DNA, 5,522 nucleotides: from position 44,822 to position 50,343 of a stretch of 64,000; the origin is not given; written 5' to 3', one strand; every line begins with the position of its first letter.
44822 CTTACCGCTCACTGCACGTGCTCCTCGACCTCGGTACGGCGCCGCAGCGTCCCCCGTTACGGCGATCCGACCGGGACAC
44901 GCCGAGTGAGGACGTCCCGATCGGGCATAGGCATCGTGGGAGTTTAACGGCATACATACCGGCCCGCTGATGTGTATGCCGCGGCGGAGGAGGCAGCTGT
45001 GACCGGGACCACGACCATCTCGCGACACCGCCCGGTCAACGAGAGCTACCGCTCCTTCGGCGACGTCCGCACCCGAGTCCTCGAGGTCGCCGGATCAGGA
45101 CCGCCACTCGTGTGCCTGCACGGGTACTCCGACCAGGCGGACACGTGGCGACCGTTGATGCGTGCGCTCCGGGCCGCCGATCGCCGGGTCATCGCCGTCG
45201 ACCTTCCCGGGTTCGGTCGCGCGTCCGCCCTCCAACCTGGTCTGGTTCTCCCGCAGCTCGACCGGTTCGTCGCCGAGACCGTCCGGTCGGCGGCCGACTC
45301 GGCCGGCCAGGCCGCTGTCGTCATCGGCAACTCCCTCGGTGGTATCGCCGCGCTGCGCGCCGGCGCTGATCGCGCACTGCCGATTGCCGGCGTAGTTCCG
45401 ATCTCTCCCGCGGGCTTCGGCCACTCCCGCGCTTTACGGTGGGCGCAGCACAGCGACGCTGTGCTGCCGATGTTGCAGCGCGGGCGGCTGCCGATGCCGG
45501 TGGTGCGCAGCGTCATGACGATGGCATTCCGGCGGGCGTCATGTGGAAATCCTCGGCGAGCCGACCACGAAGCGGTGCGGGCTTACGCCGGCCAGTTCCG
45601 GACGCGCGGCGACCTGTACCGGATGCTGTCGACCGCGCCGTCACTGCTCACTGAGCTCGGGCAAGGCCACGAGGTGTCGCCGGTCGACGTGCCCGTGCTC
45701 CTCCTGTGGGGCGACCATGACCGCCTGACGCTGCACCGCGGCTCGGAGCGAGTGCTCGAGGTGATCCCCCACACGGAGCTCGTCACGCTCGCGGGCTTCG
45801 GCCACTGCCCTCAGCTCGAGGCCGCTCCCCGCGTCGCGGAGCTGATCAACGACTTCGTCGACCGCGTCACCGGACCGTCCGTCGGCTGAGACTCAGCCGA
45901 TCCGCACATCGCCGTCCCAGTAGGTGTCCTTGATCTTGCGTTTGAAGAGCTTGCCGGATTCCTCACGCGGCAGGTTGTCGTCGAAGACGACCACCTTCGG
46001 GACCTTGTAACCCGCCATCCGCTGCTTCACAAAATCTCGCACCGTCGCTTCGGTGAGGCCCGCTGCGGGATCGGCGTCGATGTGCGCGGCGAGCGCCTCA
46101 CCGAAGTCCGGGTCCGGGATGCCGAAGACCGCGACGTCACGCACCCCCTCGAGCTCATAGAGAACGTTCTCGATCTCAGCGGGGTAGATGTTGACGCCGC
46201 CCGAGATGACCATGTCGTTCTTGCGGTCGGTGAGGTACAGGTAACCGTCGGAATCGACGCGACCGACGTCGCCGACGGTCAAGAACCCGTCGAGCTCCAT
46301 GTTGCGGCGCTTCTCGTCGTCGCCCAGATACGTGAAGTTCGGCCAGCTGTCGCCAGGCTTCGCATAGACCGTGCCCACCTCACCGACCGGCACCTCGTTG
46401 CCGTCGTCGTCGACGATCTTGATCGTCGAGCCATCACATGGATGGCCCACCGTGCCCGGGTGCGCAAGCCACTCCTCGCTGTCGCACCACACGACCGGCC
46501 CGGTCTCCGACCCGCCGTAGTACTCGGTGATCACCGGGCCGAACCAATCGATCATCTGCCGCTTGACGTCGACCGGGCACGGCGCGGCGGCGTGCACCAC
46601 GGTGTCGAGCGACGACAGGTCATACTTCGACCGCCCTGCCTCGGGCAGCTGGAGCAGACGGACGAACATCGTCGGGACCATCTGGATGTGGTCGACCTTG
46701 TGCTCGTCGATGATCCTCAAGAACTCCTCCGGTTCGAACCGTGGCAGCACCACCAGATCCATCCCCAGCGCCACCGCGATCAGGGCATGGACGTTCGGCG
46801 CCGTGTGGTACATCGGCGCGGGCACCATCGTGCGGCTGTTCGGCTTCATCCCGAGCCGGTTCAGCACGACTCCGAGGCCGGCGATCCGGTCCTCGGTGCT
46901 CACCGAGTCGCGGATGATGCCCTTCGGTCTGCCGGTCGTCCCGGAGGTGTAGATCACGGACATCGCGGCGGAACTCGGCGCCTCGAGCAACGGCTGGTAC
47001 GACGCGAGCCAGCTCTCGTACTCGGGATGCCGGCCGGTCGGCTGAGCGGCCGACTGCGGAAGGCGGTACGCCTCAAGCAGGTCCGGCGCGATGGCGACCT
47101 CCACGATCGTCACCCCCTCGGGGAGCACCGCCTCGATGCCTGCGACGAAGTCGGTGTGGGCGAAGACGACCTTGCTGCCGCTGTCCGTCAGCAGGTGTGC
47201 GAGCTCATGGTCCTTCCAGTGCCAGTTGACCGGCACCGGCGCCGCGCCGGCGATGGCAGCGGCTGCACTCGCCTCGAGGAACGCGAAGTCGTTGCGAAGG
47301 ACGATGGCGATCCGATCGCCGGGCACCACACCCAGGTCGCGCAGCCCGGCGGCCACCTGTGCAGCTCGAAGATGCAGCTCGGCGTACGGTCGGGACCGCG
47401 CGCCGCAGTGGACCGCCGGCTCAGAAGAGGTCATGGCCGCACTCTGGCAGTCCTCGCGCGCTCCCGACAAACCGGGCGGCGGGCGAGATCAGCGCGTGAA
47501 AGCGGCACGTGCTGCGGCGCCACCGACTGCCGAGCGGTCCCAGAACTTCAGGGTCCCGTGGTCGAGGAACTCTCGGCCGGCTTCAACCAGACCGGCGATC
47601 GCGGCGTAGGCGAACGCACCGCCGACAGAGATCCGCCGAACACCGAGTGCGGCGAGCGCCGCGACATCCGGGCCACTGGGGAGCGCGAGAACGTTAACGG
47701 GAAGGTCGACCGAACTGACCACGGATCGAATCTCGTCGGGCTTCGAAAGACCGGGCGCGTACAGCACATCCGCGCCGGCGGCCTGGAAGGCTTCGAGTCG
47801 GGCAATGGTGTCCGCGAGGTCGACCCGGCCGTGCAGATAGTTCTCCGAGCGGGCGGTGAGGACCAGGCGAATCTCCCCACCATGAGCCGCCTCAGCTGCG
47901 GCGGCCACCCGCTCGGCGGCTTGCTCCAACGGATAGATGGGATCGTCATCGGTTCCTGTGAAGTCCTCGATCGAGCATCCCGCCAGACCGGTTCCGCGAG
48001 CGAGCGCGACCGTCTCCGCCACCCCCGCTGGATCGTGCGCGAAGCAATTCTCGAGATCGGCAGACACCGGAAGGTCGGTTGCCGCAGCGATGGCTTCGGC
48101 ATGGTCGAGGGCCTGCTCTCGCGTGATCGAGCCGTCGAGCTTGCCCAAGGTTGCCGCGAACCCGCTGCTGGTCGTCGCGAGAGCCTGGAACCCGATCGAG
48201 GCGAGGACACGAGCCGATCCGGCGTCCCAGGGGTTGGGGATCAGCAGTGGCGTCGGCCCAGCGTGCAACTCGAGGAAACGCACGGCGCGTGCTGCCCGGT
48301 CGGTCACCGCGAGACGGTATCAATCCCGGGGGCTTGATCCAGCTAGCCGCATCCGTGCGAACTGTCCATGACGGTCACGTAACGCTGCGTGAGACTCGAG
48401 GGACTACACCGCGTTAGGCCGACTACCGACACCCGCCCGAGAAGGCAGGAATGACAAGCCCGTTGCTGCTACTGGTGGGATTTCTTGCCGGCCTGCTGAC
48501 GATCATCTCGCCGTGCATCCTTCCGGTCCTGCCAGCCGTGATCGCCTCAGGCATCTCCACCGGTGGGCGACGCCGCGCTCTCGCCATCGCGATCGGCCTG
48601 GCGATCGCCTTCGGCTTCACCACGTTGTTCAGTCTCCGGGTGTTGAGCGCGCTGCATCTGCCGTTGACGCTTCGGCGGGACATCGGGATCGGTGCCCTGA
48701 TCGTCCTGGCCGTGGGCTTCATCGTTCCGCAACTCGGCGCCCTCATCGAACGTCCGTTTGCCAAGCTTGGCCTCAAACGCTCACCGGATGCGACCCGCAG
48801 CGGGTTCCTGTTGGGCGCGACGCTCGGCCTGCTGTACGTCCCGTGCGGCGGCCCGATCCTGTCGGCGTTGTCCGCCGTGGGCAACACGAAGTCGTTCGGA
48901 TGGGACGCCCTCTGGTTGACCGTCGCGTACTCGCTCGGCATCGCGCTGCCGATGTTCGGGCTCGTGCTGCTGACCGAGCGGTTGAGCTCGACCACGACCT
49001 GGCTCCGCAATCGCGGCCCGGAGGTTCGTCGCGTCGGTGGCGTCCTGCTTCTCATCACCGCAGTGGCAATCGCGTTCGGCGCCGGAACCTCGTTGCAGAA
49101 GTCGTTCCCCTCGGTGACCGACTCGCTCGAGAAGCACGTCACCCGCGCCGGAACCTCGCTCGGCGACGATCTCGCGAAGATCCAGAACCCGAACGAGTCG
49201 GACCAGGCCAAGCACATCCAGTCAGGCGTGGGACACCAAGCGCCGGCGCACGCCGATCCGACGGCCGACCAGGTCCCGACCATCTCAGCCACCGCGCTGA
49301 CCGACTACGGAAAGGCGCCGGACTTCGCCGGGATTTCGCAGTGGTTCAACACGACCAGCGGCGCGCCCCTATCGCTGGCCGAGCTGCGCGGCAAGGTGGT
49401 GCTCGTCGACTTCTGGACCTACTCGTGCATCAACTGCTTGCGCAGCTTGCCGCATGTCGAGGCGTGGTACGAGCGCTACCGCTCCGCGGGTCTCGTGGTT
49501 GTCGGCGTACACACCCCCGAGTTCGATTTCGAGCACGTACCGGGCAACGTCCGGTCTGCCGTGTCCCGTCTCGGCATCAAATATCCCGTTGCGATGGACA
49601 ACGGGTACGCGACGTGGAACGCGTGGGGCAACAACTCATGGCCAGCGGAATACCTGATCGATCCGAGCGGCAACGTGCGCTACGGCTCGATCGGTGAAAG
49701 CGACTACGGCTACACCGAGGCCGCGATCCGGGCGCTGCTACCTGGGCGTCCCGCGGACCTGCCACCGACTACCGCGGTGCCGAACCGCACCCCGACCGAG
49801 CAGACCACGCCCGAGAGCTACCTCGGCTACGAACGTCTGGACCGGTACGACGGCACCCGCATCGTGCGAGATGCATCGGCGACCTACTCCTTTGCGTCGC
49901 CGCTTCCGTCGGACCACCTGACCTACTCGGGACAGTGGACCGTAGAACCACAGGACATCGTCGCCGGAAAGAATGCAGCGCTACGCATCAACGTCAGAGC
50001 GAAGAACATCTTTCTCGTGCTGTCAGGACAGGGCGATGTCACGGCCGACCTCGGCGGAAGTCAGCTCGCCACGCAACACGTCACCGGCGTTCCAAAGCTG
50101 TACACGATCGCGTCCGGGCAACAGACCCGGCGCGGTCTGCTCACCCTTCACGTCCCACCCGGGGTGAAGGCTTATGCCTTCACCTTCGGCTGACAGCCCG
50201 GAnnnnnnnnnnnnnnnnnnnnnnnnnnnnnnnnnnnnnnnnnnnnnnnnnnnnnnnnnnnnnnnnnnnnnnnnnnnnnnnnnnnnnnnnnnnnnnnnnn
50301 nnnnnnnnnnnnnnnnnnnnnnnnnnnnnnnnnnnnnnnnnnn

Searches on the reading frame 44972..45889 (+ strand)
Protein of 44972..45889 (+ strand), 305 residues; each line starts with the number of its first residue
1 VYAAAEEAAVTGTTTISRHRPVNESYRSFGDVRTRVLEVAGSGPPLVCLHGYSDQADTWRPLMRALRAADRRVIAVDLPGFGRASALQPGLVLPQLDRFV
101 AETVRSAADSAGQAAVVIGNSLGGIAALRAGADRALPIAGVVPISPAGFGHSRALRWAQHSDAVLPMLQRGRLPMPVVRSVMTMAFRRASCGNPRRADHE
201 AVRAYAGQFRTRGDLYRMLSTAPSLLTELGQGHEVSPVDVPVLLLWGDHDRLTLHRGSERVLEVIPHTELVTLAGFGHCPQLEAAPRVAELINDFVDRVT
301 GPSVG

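Call 44: search_protein_families(library=pfam, proteins=[window:44972-45889:+], max_evalue=0.00001)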
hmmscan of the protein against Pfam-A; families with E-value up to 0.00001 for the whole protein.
window:44972-45889:+ (305 aa): 3 families
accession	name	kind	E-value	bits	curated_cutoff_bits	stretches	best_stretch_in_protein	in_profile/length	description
PF12697.13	Abhydrolase_6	-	3.7e-20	74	26.3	1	46-290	1-216/217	Alpha/beta hydrolase family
PF00561.26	Abhydrolase_1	-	9.3e-20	71.8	25.8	1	44-284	1-244/245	alpha/beta hydrolase fold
PF12146.15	Hydrolase_4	-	6.1e-18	65.4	27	1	46-283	7-237/239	Serine aminopeptidase, S33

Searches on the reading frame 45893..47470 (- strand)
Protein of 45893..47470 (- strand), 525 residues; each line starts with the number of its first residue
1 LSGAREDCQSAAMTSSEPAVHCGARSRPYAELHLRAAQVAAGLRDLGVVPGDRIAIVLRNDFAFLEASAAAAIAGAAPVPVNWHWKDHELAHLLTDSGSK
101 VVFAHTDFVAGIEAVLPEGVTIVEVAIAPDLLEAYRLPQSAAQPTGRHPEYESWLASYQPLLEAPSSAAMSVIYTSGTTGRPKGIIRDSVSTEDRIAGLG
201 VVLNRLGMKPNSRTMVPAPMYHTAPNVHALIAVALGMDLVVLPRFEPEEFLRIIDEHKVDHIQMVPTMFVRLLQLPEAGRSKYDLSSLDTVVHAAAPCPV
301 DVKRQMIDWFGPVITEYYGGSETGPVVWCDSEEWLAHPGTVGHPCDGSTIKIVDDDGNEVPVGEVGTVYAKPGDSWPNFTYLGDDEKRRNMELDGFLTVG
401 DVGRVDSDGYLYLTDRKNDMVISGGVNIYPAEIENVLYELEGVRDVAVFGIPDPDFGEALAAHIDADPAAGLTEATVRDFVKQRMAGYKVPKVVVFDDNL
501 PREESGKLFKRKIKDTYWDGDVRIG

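Call 44: search_protein_families(library=pfam, proteins=[window:45893-47470:-], max_evalue=0.00001)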
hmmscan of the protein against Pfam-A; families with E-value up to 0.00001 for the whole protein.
window:45893-47470:- (525 aa): 2 families
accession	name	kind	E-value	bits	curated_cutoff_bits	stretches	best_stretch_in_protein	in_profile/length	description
PF00501.34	AMP-binding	-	2.8e-72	244.1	29.9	1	10-370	4-374/384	AMP-binding enzyme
PF13193.12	AMP-binding_C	-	5.4e-15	56.5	24.5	1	432-507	1-76/76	AMP-binding enzyme C-terminal domain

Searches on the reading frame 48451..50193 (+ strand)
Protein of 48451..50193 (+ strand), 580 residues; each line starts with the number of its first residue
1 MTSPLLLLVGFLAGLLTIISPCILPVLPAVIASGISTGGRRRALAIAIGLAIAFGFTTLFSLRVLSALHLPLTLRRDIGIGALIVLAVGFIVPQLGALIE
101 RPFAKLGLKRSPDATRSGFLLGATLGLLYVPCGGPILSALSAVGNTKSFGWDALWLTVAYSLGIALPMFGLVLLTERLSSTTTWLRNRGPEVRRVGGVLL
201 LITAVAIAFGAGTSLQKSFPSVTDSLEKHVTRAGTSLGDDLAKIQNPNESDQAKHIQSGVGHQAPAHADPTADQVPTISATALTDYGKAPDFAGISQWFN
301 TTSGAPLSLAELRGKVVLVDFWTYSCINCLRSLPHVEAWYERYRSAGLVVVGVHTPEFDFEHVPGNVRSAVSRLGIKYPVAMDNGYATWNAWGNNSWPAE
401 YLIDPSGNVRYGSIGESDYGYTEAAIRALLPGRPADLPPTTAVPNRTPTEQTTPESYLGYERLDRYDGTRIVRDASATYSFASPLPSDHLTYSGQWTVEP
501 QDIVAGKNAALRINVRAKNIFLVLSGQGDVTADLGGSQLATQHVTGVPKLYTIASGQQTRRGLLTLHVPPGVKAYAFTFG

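Call 44: search_protein_families(library=pfam, proteins=[window:48451-50193:+], max_evalue=0.00001)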
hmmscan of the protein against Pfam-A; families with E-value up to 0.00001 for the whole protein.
window:48451-50193:+ (580 aa): 5 families
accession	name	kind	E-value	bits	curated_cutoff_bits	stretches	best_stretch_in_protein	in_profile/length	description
PF17991.7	Thioredoxin_10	-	3.7e-28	99.3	27.1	1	453-580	1-142/142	Thioredoxin like C-terminal domain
PF08534.16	Redoxin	-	2.8e-14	53.6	26.6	1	288-427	5-145/148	Redoxin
PF00578.27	AhpC-TSA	-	4.8e-14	52.8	26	1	288-411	4-123/124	AhpC/TSA family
PF02683.22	DsbD_TM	-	5e-11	42.8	27.1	1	7-207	5-214/219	Cytochrome C biogenesis protein transmembrane domain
PF13905.12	Thioredoxin_8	-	2.4e-08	34.6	27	1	314-409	1-94/94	Thioredoxin-like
